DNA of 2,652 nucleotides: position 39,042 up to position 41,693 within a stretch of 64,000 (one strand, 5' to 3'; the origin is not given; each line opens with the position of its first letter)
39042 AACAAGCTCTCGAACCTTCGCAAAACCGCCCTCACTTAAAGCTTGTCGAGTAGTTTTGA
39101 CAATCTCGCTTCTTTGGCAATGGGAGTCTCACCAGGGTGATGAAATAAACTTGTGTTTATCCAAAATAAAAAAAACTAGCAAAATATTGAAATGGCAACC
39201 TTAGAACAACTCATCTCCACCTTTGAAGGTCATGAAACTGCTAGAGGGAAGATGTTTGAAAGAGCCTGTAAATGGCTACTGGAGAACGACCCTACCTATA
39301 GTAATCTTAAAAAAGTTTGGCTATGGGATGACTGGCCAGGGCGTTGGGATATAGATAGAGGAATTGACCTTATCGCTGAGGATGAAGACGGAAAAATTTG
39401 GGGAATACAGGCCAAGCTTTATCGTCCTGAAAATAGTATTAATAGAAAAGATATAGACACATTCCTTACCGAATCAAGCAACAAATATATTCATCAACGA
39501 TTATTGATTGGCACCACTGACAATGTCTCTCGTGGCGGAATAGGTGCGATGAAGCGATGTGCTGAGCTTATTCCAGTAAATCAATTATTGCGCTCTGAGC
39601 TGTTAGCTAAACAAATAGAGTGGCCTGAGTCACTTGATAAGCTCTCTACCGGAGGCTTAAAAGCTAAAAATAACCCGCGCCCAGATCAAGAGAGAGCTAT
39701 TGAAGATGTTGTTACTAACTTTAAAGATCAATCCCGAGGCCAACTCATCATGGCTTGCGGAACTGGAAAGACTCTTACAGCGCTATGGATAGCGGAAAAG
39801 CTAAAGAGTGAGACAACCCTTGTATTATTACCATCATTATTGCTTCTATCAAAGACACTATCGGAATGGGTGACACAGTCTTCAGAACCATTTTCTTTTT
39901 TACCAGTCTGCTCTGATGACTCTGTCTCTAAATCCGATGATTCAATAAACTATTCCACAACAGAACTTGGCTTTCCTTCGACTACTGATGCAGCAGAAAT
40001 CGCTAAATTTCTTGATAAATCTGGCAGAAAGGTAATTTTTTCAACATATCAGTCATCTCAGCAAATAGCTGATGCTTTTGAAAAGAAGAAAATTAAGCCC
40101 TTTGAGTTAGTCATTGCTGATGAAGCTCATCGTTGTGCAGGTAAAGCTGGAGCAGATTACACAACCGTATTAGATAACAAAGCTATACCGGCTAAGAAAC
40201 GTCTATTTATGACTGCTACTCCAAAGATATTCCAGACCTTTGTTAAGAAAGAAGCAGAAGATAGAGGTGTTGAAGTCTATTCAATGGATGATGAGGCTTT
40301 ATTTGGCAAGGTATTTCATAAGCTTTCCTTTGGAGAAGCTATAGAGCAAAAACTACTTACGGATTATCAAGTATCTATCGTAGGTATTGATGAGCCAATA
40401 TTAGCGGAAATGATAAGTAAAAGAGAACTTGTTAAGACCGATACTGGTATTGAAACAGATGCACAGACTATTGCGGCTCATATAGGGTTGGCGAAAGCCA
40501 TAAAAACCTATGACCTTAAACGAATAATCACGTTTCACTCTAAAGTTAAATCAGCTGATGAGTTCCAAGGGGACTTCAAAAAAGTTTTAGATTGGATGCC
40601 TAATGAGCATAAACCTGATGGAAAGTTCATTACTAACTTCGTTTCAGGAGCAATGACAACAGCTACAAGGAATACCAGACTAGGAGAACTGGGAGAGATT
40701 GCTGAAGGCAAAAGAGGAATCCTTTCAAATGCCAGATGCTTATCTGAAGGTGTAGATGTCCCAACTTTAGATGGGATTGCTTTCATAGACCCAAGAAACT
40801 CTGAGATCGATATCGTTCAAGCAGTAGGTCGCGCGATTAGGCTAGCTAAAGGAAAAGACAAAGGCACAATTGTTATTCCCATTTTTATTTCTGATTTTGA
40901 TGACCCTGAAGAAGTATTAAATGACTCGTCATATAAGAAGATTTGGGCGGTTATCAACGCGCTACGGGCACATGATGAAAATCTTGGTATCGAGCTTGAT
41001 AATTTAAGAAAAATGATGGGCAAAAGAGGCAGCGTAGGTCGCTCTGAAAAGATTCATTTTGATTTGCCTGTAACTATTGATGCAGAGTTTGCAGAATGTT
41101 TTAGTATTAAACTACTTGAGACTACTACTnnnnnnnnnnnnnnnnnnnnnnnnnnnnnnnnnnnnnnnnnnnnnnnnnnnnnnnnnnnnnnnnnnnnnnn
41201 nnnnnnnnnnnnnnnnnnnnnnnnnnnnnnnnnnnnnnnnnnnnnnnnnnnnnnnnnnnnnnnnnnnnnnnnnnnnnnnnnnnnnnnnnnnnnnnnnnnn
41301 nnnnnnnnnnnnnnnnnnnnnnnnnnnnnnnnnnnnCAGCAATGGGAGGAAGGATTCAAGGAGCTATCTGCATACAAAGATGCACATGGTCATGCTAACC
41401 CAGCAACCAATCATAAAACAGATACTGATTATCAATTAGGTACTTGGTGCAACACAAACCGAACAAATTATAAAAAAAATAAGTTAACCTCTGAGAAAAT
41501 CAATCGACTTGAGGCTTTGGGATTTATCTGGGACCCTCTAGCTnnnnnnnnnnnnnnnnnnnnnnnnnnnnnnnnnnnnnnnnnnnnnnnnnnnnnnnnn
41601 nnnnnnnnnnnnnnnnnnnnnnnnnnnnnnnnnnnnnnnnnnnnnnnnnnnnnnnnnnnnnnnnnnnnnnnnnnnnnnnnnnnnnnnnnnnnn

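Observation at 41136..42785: Eight near-identical 207-bp tandem repeats inside a CDS, with variation confined to a few codon positions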

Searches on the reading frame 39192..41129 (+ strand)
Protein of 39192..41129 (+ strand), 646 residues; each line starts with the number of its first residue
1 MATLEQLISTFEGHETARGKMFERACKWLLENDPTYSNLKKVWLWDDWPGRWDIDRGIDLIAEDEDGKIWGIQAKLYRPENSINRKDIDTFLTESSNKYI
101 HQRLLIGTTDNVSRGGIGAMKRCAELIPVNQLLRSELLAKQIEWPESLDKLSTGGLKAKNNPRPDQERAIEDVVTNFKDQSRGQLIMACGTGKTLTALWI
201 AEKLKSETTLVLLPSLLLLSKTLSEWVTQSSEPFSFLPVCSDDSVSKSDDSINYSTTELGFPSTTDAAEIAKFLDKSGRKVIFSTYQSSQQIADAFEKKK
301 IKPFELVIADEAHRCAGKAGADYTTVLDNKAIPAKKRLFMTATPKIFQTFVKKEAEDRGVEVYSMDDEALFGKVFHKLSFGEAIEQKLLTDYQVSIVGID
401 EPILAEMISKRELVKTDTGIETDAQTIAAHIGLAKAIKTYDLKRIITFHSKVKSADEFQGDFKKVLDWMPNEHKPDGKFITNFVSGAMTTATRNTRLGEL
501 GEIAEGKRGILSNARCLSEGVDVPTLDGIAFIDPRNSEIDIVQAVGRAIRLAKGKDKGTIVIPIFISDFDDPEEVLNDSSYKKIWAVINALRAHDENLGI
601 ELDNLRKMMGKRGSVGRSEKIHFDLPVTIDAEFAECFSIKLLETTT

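Call 39: find_related_loci(query=window:39192-41129:+, collection=genome_contigs, flank=8000)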
Query window:39192-41129:+ (646 aa) in genome_contigs; peptide patterns used: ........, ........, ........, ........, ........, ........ (x = any residue, [..] = any of these).
92 stretches matched a pattern; 32 encode a relative of the query (tblastn E <= 1e-3); 32 distinct loci.
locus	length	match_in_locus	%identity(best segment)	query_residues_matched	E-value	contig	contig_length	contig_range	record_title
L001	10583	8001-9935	64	1-646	0e+0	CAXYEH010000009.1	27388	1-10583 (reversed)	MAG: uncultured Pseudomonadales bacterium isolate FRAM_RAS_F4_03_2017_2-MAG_24 genome assembly, contig: FRAM_RAS_F4_03_2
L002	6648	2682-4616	63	1-646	0e+0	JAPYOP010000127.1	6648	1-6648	MAG: Colwellia sp. isolate MOW.maxbin2.007 MOW_9878_length_6648_cov_158.416806, whole genome shotgun sequence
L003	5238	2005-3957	52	1-646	0e+0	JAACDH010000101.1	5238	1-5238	MAG: Rhodobacterales bacterium isolate HS5BWF_bin.2 HS5bwf_k87_333321_1_5238, whole genome shotgun sequence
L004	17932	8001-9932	50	1-646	0e+0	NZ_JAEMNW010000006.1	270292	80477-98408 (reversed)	Antrihabitans sp. YC2-6 contig6, whole genome shotgun sequence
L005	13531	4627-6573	49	1-646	0e+0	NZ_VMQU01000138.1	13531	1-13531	Mycobacterium helveticum strain 16-83 NODE_138_length_13531_cov_51.221570, whole genome shotgun sequence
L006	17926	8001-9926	49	4-646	0e+0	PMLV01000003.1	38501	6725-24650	MAG: Acidimicrobiaceae bacterium isolate palsa_740 73.20120700_P3D.127_contig_22149, whole genome shotgun sequence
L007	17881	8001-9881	33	14-605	8e-104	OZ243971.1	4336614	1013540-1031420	MAG: Caldilineaceae bacterium isolate 3f5651a3-4c64-4ddd-a15f-43440b2599a7 genome assembly, chromosome: 1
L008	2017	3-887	58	39-335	9e-110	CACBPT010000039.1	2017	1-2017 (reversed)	uncultured SAR86 cluster bacterium isolate AG-899-P17 genome assembly, contig: AG-899-P17_NODE_39, whole genome shotgun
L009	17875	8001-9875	34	19-605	1e-102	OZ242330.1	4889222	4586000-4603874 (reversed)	MAG: Caldilineaceae bacterium isolate d9009aa5-1954-4f54-bde5-0ade857ce04c genome assembly, chromosome: 1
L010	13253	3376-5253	33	19-605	2e-99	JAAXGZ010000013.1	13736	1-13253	MAG: Caldilineales bacterium isolate Plut_88876 unfiltered_Plut_88876_genomic_contig_1033073, whole genome shotgun seque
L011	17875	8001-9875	32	19-605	2e-95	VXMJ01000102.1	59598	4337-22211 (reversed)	MAG: Caldilineaceae bacterium SB0661_bin_34 NODE_601_length_59598_cov_58.586383, whole genome shotgun sequence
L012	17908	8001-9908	34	14-643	4e-93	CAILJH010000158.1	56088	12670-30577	MAG: uncultured Prolixibacteraceae bacterium isolate MJ-time_bin-5436 genome assembly, contig: bin-5436:158/287, whole g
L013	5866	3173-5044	33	19-598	3e-88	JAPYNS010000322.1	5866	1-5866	MAG: Candidatus Spongiisocius variivorans isolate m_rhze10 Seq322, whole genome shotgun sequence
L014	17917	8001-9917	32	4-605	5e-88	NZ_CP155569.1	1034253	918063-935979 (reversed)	[Mycoplasma] cavipharyngis strain 117C chromosome, complete genome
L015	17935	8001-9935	50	1-646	0e+0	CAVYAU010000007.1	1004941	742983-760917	MAG: uncultured Actinomycetota bacterium isolate MFD03044.bin.1.95 genome assembly, contig: contig_20905, whole genome s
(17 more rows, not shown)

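Call 47: search_protein_families(library=pfam, proteins=[L001:662-2521:+, L001:2652-3404:+, L001:3713-4804:+, L001:5463-7697:+, L002:20-1021:+, L002:1103-1876:+, L004:2220-4499:+, L004:5818-7911:+, L004:12223-13635:-, L004:13628-16861:-], max_evalue=0.0001)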
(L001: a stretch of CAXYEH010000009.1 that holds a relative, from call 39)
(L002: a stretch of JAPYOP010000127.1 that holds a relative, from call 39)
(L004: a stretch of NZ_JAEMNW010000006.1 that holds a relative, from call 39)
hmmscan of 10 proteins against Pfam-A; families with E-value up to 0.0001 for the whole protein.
L001:662-2521:+ (619 aa): 6 families
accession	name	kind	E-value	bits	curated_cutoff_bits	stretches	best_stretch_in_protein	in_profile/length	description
PF04546.19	Sigma70_ner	-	6.1e-58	196.6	29.7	1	142-353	1-209/210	Sigma-70, non-essential region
PF04539.22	Sigma70_r3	-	3.5e-29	101.1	25.3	1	464-540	1-77/78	Sigma-70 region 3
PF03979.19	Sigma70_r1_1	-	1e-27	96.3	22.5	1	8-81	4-77/81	Sigma-70 factor, region 1.1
PF04542.20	Sigma70_r2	-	1.4e-23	82.8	24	1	385-455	1-71/71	Sigma-70 region 2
PF04545.22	Sigma70_r4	-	1.5e-20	72.8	24.1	1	553-606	1-50/50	Sigma-70, region 4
PF00140.25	Sigma70_r1_2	-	1.1e-12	48.1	22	1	101-133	1-33/34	Sigma-70 factor, region 1.2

L001:2652-3404:+ (250 aa): 3 families
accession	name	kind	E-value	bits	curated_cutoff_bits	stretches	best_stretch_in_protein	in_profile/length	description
PF00106.31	adh_short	-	5.8e-36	124.3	26.6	1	9-194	1-191/195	short chain dehydrogenase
PF13561.12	adh_short_C2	-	6.5e-22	78.7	27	1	15-200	1-191/236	Enoyl-(Acyl carrier protein) reductase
PF08659.16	KR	-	1.7e-05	25.3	22.6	1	11-167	3-164/180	KR domain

L001:3713-4804:+ (363 aa): 2 families
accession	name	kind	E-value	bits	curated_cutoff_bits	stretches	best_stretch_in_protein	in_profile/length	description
PF00589.27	Phage_integrase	-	4.8e-35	121.3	27.1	1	178-345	2-171/172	Phage integrase family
PF24624.1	Int_N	-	7.8e-05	23.8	27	0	62-170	2-100/100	Phage integrase, N-terminal domain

L001:5463-7697:+ (744 aa): 1 family
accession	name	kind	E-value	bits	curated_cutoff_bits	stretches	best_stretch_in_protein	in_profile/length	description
PF13481.12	AAA_25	-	1.2e-05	25.5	27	0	430-571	27-193/195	AAA domain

L002:20-1021:+ (333 aa): 4 families
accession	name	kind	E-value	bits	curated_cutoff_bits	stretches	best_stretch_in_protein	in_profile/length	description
PF01230.28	HIT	-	5.1e-20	72.4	21.5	1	220-313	5-97/98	HIT domain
PF01844.29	HNH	-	8.1e-14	51.9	21.4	1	148-193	1-47/47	HNH endonuclease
PF14279.12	HNH_5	-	5.7e-12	45.8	27.5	1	148-193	1-46/56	HNH endonuclease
PF11969.13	DcpS_C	-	5.3e-08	33.8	24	1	212-309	2-100/114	Scavenger mRNA decapping enzyme C-term binding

L002:1103-1876:+ (257 aa): 0 families

L004:2220-4499:+ (759 aa): 3 families
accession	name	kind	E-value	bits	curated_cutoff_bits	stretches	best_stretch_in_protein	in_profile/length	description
PF03796.21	DnaB_C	-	2.4e-96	322.5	27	2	518-754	20-254/255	DnaB-like helicase C terminal domain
PF00772.26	DnaB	-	4.6e-35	120.2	23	1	27-129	1-103/103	DnaB-like helicase N terminal domain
PF13481.12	AAA_25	-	4.8e-12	46.3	27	1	542-679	67-191/195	AAA domain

L004:5818-7911:+ (697 aa): 1 family
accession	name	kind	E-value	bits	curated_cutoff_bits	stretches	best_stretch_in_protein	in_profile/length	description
PF02384.22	N6_Mtase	-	3.5e-27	96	20.4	1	202-414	24-248/311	N-6 DNA Methylase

L004:12223-13635:- (470 aa): 0 families

L004:13628-16861:- (1077 aa): 8 families
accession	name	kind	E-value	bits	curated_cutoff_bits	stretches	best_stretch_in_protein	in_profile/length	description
PF13086.12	AAA_11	-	1.7e-37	130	27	1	508-823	2-252/257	AAA domain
PF13087.12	AAA_12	-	9.2e-37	126.9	27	1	846-1047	2-193/195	AAA domain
PF00069.31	Pkinase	-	7.4e-26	91.5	31.7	1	4-191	46-251/263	Protein kinase domain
PF07714.23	PK_Tyr_Ser-Thr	-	6e-14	52.4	23.1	1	3-161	48-209/258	Protein tyrosine and serine/threonine kinase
PF13245.12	AAA_19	-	2.5e-09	37.9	25.1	1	514-823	3-131/134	AAA domain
PF13604.12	AAA_30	-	3.8e-09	37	27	1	508-602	2-95/191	AAA domain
PF01443.25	Viral_helicase1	-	2.2e-06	28.1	21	0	780-823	54-99/228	Viral superfamily 1 RNA helicase core domain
PF00580.27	UvrD-helicase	-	1.5e-05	25.2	23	1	510-583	3-68/271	UvrD/REP helicase N-terminal domain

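Call 84: search_protein_families(library=phrogs, proteins=[window:39192-41129:+], max_evalue=0.001)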
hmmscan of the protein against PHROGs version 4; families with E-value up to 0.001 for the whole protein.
window:39192-41129:+ (646 aa): 5 families
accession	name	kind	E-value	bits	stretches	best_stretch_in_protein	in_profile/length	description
phrog_16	-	DNA, RNA and nucleotide metabolism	4.9e-42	145.2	1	141-562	257-590/986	DNA helicase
phrog_62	-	DNA, RNA and nucleotide metabolism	6.4e-14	51.4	1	152-344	687-849/1881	DNA helicase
phrog_9690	-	DNA, RNA and nucleotide metabolism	1.2e-09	38.7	1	282-559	22-264/306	DNA helicase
phrog_16694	-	unknown function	4.5e-07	29.2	0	159-200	272-314/1010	-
phrog_3830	-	unknown function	2.2e-06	27.2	1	157-389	262-468/1032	-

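Call 85: search_solved_structures(query=window:39192-41129:+, max_evalue=1e-50, show_alignments=1)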
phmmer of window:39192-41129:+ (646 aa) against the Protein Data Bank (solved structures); distinct sequences matched with E-value up to 1e-50: 2.
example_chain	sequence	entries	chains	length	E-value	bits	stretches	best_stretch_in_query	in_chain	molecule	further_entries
4xqk_A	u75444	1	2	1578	8.6e-92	311.7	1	14-609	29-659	LlaBIII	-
5ffj_A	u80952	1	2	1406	7.4e-74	252.5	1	162-610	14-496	Endonuclease and methylase LlaGI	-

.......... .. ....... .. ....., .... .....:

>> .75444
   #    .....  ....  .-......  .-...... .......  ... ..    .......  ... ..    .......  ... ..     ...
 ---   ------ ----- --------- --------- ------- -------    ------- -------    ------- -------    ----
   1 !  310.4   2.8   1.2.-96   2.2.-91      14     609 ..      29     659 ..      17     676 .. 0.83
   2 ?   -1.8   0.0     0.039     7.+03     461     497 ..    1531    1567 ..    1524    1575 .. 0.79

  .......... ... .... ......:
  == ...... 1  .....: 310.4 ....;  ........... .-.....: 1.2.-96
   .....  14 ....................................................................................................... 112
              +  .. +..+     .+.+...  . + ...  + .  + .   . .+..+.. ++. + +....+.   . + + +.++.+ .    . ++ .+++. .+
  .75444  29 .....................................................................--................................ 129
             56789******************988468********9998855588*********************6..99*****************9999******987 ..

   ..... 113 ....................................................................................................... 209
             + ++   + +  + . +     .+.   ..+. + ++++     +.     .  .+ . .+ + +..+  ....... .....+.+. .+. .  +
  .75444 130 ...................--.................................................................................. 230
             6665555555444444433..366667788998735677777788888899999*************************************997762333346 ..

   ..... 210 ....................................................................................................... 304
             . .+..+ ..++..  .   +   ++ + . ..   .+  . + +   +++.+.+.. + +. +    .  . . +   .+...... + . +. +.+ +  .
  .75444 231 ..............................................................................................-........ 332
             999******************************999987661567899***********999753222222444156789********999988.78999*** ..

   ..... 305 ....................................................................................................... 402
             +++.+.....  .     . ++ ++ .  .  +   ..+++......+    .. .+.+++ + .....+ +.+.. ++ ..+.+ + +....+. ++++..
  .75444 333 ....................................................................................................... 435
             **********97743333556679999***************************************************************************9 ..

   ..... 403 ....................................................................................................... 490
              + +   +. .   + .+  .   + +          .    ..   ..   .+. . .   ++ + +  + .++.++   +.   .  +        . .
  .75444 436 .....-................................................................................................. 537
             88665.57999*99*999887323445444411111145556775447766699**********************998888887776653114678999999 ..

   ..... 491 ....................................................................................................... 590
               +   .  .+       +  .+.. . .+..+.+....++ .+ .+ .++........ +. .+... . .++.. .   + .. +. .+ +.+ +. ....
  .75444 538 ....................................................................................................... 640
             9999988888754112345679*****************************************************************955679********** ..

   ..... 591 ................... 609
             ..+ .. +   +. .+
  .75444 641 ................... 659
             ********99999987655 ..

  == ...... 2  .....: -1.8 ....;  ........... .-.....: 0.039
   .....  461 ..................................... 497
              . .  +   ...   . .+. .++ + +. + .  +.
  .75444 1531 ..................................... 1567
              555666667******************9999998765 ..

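Call 86: search_dna_similar(query=window:39192-41129:+, collection=plasmids, mode=protein, max_evalue=1e-20, max_rows=30)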
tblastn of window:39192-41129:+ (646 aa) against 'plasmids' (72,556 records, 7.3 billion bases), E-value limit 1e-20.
Records with a match: 636; places in all: 781; records where one place covers at least 80% of the query: 170.
Best place of each record, by identity: <60% 636.
By first word of the organism name: Streptomyces 308; Pseudomonas 115; Rhodococcus 28; Klebsiella 14; Kitasatospora 12; Lactococcus 11; Escherichia 11; Leuconostoc 8; Phaeobacter 7; Curtobacterium 6; and 68 more.
By predicted mobility (MOB-suite, as given by PLSDB): non-mobilizable 391; mobilizable 174; conjugative 71.
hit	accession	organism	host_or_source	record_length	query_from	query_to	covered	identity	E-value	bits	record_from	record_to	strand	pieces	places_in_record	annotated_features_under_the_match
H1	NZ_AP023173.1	Rhodococcus qingshengii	-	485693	1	646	100%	49.4%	0e+0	597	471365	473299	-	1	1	DEAD/DEAH box helicase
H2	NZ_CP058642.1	Rhodococcus sp. ZPP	cell culture,soil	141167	1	646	100%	38.0%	1e-114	385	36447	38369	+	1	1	DEAD/DEAH box helicase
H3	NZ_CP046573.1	Rhodococcus sp. WAY2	cell culture,bacterial consortium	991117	1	645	100%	38.0%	4e-108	366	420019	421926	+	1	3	DEAD/DEAH box helicase | hypothetical protein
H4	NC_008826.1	Methylibium petroleiphilum PM1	-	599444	1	627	97%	37.4%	1e-100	344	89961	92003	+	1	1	type ISP restriction/modification enzyme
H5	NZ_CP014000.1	Picosynechococcus sp. PCC 73109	cell culture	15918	1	605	94%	37.7%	5e-98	337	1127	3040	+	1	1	none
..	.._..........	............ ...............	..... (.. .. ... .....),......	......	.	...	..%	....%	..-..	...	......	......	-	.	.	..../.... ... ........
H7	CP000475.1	Paenarthrobacter aurescens TC1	-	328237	2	605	93%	37.5%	3e-103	352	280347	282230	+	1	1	putative Helicase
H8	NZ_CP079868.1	Mycobacterium sp. SMC-8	Homo sapiens,sputum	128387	1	615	95%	36.6%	3e-97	334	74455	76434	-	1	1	DEAD/DEAH box helicase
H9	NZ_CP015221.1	Rhodococcus fascians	Bacterial Culture,UCB-1 pistachio ...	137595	1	605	94%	37.0%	8e-100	342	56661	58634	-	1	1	DEAD/DEAH box helicase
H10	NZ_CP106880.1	Curtobacterium flaccumfaciens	Euphorbia pulcherrima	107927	18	624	94%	36.8%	1e-102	350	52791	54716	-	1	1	type ISP restriction/modification enzyme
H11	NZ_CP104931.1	Curtobacterium flaccumfaciens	Euphorbia pulcherrima cv. Scandic Red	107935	18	624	94%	36.8%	1e-102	350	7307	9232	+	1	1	type ISP restriction/modification enzyme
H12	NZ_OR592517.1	Curtobacterium flaccumfaciens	-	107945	18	624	94%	36.8%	1e-102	350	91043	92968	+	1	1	type ISP restriction/modification enzyme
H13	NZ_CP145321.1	Rhodococcus ruber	-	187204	2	605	93%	36.8%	9e-102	348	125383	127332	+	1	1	DEAD/DEAH box helicase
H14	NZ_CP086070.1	Rhodococcus pyridinivorans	whole organism,soil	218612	1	605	94%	36.6%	1e-102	350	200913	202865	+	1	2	none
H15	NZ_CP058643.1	Rhodococcus sp. ZPP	cell culture,soil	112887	3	605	89%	38.6%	3e-63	347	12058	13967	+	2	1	none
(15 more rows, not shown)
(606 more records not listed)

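Call 87: search_dna_similar(query=window:39192-41129:+, collection=plasmids, mode=protein, max_evalue=1e-20, max_rows=40, rows=spread)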
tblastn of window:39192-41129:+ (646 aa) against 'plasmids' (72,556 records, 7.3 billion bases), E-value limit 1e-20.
Records with a match: 636; places in all: 781; records where one place covers at least 80% of the query: 170.
Best place of each record, by identity: <60% 636.
By first word of the organism name: Streptomyces 308; Pseudomonas 115; Rhodococcus 28; Klebsiella 14; Kitasatospora 12; Lactococcus 11; Escherichia 11; Leuconostoc 8; Phaeobacter 7; Curtobacterium 6; and 68 more.
By predicted mobility (MOB-suite, as given by PLSDB): non-mobilizable 391; mobilizable 174; conjugative 71.
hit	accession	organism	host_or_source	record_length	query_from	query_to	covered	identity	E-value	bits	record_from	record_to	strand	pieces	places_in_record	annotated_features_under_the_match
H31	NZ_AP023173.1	Rhodococcus qingshengii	-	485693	1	646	100%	49.4%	0e+0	597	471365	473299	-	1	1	DEAD/DEAH box helicase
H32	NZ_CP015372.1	Pandoraea pnomenusa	mixed culture,bioreactor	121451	19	598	90%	38.1%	2e-90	315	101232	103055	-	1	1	type ISP restriction/modification enzyme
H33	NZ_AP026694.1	Rhodococcus qingshengii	cruid oil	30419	1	605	91%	37.0%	3e-87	350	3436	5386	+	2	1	none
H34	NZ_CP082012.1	Klebsiella pneumoniae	Homo sapiens,blood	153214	1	605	94%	35.4%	4e-91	317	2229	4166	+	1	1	type ISP restriction/modification enzyme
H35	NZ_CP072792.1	Thiothrix unzii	Isolated from activated-sludge plants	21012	1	605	94%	35.1%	3e-88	308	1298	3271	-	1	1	none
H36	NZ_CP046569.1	Dietzia sp. DQ12-45-1b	product water from oilfield,product ...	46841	1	617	96%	33.6%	4e-92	319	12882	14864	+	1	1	DEAD/DEAH box helicase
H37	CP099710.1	Serratia myotis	fish,metagenomic assembly,abdominal ...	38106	1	621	96%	32.4%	1e-75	271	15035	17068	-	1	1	record has no annotation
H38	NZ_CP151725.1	Klebsiella variicola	whole organism,Sink drain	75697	18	621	93%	32.3%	3e-75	270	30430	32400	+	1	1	type ISP restriction/modification enzyme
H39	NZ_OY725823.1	Parabacteroides distasonis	-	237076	15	606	92%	32.3%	4e-73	264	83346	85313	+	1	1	type ISP restriction/modification enzyme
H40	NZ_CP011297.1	Rhodococcus erythropolis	pure culture,soil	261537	127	646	80%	35.4%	4e-82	290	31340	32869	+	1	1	DEAD/DEAH box helicase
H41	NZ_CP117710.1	Streptomyces sp. MMBL 11-1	marine sponge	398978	164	646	75%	35.2%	1e-60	227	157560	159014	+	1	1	DEAD/DEAH box helicase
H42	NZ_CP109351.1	Streptomyces sp. NBC_01568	-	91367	162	646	75%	32.4%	1e-62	233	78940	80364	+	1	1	Helicase associated domain protein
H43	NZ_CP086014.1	Pseudomonas aeruginosa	Homo sapiens,skin secretions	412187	160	607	69%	34.1%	1e-45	182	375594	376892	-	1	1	DEAD/DEAH box helicase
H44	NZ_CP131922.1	Pseudomonas kurunegalensis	Homo sapiens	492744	160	607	69%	34.1%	1e-45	182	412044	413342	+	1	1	DEAD/DEAH box helicase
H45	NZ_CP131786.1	Pseudomonas aeruginosa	Homo sapiens,culture,blood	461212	160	607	69%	34.1%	1e-45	182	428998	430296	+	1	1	DEAD/DEAH box helicase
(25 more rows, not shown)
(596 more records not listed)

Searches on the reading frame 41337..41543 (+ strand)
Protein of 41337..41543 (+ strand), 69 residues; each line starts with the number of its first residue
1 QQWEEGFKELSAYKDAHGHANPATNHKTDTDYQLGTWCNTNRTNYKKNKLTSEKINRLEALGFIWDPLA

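Call 89: search_protein_families(library=pfam, proteins=[window:41337-41543:+], max_evalue=10)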
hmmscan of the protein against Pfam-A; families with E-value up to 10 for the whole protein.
window:41337-41543:+ (69 aa): 1 family
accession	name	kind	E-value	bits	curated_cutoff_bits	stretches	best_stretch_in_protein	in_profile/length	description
PF03457.19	HA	-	9.4e-23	80.7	28.4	1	1-63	3-64/64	Helicase associated domain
